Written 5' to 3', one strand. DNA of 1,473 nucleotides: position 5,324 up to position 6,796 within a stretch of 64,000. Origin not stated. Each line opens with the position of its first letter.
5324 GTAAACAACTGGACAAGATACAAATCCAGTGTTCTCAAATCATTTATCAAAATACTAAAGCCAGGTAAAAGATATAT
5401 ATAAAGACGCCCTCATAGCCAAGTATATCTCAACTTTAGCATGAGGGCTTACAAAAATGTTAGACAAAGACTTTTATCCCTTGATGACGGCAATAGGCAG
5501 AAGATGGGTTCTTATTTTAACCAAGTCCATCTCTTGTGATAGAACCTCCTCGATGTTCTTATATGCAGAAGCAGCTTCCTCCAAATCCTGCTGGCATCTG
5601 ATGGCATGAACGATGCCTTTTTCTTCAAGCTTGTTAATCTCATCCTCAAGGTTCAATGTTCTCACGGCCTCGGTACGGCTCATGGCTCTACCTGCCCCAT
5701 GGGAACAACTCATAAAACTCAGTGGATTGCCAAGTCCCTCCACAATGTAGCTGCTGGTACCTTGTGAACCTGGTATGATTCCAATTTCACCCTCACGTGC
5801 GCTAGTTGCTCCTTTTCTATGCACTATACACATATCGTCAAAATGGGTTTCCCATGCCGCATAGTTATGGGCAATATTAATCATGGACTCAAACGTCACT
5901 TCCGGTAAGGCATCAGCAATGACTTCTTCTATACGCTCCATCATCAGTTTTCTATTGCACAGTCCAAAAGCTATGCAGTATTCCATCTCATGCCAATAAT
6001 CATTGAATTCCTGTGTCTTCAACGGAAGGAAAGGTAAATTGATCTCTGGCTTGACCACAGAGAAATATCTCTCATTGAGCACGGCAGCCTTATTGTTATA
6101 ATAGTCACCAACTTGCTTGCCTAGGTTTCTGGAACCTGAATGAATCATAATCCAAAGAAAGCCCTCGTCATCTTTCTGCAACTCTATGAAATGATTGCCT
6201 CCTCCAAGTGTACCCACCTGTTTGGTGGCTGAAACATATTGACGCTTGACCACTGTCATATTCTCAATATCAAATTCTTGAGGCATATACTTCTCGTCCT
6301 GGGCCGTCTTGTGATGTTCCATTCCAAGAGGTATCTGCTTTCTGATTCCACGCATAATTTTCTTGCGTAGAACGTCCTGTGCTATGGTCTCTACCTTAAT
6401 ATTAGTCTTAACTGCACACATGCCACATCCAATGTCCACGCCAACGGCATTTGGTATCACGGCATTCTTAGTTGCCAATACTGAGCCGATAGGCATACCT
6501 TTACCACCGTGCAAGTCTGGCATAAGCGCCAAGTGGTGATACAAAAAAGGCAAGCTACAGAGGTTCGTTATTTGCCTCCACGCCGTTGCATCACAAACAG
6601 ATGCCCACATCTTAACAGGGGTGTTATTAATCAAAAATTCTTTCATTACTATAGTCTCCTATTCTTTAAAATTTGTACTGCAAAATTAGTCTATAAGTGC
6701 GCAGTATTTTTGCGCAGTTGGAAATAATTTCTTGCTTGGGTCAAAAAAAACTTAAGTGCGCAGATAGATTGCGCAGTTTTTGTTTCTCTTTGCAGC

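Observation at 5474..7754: rtcB RNA ligase in a mobile element, preceded by two uncharacterised ORFs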

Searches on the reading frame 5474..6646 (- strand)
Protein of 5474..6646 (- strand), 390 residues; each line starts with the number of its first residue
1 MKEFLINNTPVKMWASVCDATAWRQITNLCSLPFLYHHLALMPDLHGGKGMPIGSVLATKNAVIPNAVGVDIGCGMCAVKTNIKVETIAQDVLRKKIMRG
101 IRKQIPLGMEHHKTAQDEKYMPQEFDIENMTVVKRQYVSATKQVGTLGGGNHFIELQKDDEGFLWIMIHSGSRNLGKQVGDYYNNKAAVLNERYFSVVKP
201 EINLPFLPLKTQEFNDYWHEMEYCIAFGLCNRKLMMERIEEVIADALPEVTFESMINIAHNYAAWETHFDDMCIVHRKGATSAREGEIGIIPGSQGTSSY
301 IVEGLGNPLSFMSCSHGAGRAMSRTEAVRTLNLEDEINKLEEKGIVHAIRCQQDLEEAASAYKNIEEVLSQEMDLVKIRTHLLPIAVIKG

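Call 3: search_protein_families(library=pfam, proteins=[window:5474-6646:-], max_evalue=0.1)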
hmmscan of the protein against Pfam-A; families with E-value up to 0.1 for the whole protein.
window:5474-6646:- (390 aa): 1 family
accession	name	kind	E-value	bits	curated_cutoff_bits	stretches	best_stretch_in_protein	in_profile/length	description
PF01139.22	RtcB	-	1.3e-109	367.7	27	1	25-390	1-426/426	tRNA-splicing ligase RtcB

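Call 5: search_protein_families(library=phrogs, proteins=[window:5474-6646:-], max_evalue=0.1)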
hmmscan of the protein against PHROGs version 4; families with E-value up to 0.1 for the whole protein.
window:5474-6646:- (390 aa): 3 families
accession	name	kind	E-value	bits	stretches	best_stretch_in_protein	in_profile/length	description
phrog_1075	-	DNA, RNA and nucleotide metabolism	6.2e-117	392.5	1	7-390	62-441/459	tRNA splicing ligase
phrog_32430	-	DNA, RNA and nucleotide metabolism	6.8e-32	111.1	1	259-390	9-138/139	tRNA splicing ligase RtcB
phrog_17036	-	unknown function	0.042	15.3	1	20-58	28-65/88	-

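Call 6: search_protein_families(library=ncbifam, proteins=[window:5474-6646:-], max_evalue=0.1)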
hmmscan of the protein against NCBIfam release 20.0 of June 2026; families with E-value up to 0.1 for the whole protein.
window:5474-6646:- (390 aa): 4 families
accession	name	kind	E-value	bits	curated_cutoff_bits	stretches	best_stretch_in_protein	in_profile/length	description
NF052663.1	RtcB_rel_intein2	exception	1.1e-86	292.1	1050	2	74-390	311-626/626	intein-containing RctB family protein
NF007153.0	PRK09588.1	equivalog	2.6e-56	191.2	407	1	19-389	23-372/379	RNA ligase RtcB family protein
TIGR03073.1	release_rtcB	hypoth_equivalog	3.8e-45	154.4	271.8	1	20-382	13-354/356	RNA ligase RtcB family protein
NF038162.1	RtcB_rel_intein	exception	3.1e-40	138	1150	2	128-390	660-961/961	intein-containing RtcB family protein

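Call 7: search_protein_families(library=padloc, proteins=[window:5474-6646:-], max_evalue=0.1)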
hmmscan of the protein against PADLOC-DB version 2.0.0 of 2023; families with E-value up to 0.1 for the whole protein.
window:5474-6646:- (390 aa): 0 families

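Call 19: find_encoding_contigs(protein=window:5474-6646:-, flank=10000, max_places=8)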
Protein window:5474-6646:- (390 aa): 23 contigs read that carry it; 8 places shown.
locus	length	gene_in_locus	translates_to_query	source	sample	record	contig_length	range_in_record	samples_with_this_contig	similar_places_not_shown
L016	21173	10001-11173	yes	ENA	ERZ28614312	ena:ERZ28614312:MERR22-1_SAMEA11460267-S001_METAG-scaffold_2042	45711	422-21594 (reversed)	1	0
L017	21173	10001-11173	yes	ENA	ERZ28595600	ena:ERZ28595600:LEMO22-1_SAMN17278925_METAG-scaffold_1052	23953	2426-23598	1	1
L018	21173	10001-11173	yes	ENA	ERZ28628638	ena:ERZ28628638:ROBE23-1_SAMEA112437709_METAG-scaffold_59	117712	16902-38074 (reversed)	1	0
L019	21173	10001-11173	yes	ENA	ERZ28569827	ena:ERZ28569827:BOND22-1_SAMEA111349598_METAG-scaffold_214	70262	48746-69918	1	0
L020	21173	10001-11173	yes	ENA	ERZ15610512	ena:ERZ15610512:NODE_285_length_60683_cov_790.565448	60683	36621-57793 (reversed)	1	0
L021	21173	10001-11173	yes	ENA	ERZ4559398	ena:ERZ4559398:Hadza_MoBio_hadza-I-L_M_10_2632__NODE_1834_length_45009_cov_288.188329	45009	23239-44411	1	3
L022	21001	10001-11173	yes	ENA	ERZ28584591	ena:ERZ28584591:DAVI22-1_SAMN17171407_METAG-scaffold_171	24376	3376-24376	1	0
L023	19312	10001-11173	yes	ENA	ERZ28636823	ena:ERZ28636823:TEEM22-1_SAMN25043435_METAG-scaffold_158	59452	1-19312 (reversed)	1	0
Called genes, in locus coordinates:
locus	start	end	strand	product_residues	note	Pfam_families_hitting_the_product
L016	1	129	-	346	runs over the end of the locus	PF01212:Beta_elim_lyase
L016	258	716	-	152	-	PF03061:4HBT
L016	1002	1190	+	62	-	-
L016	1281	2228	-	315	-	-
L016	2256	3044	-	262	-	-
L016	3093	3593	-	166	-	PF08281:Sigma70_r4_2, PF04545:Sigma70_r4 (weak)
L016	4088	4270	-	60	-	-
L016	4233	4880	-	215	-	PF05598:DUF772, PF01609:DDE_Tnp_1, PF13612:DDE_Tnp_1_3 (faint)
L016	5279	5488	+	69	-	PF03808:Glyco_tran_WecG (weak)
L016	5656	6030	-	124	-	-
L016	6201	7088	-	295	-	PF13353:Fer4_12 (weak), PF04055:Radical_SAM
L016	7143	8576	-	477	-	PF01875:Memo, PF01871:AMMECR1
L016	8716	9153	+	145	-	-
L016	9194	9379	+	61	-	-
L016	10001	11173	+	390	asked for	PF01139:RtcB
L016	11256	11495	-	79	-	-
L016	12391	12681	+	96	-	-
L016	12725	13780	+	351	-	PF13545:HTH_Crp_2 (faint), PF13412:HTH_24 (faint)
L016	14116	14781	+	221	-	-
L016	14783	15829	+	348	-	-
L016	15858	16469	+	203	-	-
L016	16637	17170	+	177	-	-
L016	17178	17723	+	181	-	-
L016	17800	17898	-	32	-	-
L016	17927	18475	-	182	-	-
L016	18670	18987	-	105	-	-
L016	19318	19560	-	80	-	-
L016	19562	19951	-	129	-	-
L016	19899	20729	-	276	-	-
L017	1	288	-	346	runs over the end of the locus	PF01212:Beta_elim_lyase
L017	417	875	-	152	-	PF03061:4HBT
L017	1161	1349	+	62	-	-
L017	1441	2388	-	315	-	-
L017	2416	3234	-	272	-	-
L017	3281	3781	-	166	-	PF04542:Sigma70_r2 (weak), PF08281:Sigma70_r4_2, PF04545:Sigma70_r4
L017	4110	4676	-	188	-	PF01609:DDE_Tnp_1 (faint), PF13751:DDE_Tnp_1_6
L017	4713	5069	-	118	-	PF05598:DUF772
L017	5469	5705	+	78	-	PF03808:Glyco_tran_WecG (weak)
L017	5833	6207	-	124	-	-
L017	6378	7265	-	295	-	PF13353:Fer4_12 (weak), PF04055:Radical_SAM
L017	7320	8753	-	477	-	PF01875:Memo, PF01871:AMMECR1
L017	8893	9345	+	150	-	-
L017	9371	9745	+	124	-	-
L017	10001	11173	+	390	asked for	PF01139:RtcB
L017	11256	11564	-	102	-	PF13443:HTH_26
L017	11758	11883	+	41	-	-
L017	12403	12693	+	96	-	-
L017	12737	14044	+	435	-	PF13412:HTH_24 (faint), PF25200:DUF7833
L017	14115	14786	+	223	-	-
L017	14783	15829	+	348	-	-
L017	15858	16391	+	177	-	-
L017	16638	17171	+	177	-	-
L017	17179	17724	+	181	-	-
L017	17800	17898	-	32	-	-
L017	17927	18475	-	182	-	-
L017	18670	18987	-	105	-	-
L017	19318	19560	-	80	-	-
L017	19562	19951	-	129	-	-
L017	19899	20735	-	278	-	-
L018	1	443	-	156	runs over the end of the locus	PF03061:4HBT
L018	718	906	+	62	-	-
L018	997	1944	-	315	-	-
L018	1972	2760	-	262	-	-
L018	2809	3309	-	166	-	PF04542:Sigma70_r2 (faint), PF08281:Sigma70_r4_2, PF04545:Sigma70_r4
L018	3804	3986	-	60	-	-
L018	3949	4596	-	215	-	PF05598:DUF772, PF01609:DDE_Tnp_1, PF13612:DDE_Tnp_1_3 (faint)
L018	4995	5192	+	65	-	-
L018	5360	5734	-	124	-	-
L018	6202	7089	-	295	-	PF13353:Fer4_12 (weak), PF04055:Radical_SAM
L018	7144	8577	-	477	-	PF01875:Memo, PF01871:AMMECR1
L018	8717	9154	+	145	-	-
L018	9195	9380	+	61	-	-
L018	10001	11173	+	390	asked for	PF01139:RtcB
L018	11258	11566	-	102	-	PF13443:HTH_26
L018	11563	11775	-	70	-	-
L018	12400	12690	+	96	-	-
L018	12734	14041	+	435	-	PF13412:HTH_24 (faint), PF25200:DUF7833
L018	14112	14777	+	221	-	-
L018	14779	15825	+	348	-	-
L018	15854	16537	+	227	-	-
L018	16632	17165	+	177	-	-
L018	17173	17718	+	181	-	-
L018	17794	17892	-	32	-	-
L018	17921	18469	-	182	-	-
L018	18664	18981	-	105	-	-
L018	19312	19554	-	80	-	-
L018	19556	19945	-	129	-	-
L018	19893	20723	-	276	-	-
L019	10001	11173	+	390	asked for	PF01139:RtcB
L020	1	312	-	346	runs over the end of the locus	PF01212:Beta_elim_lyase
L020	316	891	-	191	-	PF03061:4HBT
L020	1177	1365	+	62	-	-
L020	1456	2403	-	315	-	-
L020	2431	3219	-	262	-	-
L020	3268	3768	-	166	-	PF04542:Sigma70_r2 (faint), PF08281:Sigma70_r4_2, PF04545:Sigma70_r4 (weak)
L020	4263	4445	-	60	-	-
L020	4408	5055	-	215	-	PF05598:DUF772, PF01609:DDE_Tnp_1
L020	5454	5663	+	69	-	PF03808:Glyco_tran_WecG (weak)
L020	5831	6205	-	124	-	-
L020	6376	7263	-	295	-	PF13353:Fer4_12 (weak), PF04055:Radical_SAM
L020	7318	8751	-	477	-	PF01875:Memo, PF01871:AMMECR1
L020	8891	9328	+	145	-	-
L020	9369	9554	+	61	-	-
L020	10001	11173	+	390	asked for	PF01139:RtcB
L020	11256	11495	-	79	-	-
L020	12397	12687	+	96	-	-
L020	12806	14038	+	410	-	PF13412:HTH_24 (faint), PF25200:DUF7833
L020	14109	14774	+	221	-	-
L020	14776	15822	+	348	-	-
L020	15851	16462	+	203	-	-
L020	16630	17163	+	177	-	-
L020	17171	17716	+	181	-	-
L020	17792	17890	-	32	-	-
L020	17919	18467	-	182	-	-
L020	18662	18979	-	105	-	-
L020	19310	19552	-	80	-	-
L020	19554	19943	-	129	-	-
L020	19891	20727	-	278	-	-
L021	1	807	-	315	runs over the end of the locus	-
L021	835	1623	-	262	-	-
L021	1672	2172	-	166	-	PF04542:Sigma70_r2 (weak), PF08281:Sigma70_r4_2, PF04545:Sigma70_r4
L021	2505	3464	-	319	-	PF05598:DUF772, PF01609:DDE_Tnp_1, PF13612:DDE_Tnp_1_3 (faint), PF13751:DDE_Tnp_1_6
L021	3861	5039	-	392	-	PF14294:DUF4372, PF01609:DDE_Tnp_1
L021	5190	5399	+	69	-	PF03808:Glyco_tran_WecG (weak)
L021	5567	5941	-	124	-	-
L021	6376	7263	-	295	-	PF13353:Fer4_12 (weak), PF04055:Radical_SAM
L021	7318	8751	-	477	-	PF01875:Memo, PF01871:AMMECR1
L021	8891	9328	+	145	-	-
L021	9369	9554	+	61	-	-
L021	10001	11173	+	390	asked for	PF01139:RtcB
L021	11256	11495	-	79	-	-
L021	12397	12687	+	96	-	-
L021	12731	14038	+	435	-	PF13412:HTH_24 (faint), PF25200:DUF7833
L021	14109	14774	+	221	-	-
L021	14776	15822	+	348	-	-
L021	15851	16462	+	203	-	-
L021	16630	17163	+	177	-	-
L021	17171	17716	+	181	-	-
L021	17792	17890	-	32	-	-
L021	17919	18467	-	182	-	-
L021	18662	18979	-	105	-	-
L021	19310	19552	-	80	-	-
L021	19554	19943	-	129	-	-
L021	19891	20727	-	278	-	-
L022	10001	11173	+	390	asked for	PF01139:RtcB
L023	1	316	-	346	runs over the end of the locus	PF01212:Beta_elim_lyase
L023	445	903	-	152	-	PF03061:4HBT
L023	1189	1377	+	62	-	-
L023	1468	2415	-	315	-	-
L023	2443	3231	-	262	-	-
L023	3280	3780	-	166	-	PF04542:Sigma70_r2 (faint), PF08281:Sigma70_r4_2, PF04545:Sigma70_r4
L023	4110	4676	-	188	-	PF01609:DDE_Tnp_1 (faint), PF13751:DDE_Tnp_1_6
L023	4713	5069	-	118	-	PF05598:DUF772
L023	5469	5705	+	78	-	PF03808:Glyco_tran_WecG (weak)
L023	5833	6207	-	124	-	-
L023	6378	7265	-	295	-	PF13353:Fer4_12 (weak), PF04055:Radical_SAM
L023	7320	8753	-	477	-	PF01875:Memo, PF01871:AMMECR1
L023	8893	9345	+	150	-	-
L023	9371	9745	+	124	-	-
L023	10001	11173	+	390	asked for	PF01139:RtcB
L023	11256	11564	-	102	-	PF13443:HTH_26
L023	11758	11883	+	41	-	-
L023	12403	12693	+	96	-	-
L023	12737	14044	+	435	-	PF13412:HTH_24 (faint), PF25200:DUF7833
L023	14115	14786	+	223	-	-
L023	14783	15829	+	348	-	-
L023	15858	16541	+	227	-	-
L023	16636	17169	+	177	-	-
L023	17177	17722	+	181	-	-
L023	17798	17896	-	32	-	-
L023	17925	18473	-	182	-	-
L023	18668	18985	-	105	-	-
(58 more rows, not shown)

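Call 31: search_protein_families(library=phrogs, proteins=[L017:16638-17171:+, L017:17179-17724:+, L017:17927-18475:-, L017:18670-18987:-, L017:19318-19560:-, L017:19562-19951:-, L017:19899-20735:-], max_evalue=0.01)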
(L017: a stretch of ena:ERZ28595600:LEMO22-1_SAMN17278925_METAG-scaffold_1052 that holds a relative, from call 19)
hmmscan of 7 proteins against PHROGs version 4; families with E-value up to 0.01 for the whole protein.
L017:16638-17171:+ (177 aa): 0 families

L017:17179-17724:+ (181 aa): 0 families

L017:17927-18475:- (182 aa): 0 families

L017:18670-18987:- (105 aa): 0 families

L017:19318-19560:- (80 aa): 0 families

L017:19562-19951:- (129 aa): 0 families

L017:19899-20735:- (278 aa): 0 families

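Call 40: find_related_loci(query=window:5474-6646:-, collection=viral_contigs, flank=10000)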
Query window:5474-6646:- (390 aa) in viral_contigs; peptide patterns used: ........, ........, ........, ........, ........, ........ (x = any residue, [..] = any of these).
34 stretches matched a pattern; 1 encode a relative of the query (tblastn E <= 1e-3); 1 distinct loci.
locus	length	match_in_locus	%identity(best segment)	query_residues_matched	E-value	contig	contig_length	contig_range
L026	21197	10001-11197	53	7-390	6e-139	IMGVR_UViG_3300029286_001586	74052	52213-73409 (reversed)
